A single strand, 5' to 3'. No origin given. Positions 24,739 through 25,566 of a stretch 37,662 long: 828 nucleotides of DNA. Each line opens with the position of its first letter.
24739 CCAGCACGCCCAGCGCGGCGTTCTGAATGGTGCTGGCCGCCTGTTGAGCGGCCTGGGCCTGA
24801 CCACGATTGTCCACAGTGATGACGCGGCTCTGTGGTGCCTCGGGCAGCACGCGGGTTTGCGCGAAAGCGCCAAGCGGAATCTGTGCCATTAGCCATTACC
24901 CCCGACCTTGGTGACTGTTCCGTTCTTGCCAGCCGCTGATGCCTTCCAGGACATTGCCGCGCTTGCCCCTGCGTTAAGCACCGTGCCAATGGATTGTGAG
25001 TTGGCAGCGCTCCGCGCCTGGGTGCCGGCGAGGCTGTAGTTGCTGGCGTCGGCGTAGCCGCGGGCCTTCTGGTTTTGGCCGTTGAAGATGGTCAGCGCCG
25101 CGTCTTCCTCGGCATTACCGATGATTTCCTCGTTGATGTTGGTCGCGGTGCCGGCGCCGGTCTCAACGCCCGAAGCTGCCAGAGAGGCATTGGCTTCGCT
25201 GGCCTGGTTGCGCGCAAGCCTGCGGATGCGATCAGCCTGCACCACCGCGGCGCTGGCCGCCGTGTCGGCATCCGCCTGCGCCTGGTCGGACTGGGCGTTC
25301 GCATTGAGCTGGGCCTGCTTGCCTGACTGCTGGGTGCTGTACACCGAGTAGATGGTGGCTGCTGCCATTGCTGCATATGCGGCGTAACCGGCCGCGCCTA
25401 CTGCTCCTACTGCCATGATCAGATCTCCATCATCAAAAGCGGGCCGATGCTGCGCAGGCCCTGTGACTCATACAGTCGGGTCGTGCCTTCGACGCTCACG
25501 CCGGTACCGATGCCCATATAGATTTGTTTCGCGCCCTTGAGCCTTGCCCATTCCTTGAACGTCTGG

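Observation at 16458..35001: Five co-oriented copies of a 20-nt hairpin element precede every late-gene block in a phage with no RNA polymerase gene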

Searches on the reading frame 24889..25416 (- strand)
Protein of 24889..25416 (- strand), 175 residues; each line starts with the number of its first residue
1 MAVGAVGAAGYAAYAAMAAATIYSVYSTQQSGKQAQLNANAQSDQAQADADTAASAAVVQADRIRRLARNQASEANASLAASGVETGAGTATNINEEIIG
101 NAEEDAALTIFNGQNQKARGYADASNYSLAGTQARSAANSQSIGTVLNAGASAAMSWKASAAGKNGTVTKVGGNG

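Call 53: search_protein_families(library=phrogs, proteins=[window:24889-25416:-])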
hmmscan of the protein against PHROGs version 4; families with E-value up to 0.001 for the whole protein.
window:24889-25416:- (175 aa): 1 family
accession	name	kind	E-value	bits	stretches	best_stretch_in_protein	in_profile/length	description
phrog_418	-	head and packaging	1.4e-28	101.1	1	11-163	7-160/166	internal virion protein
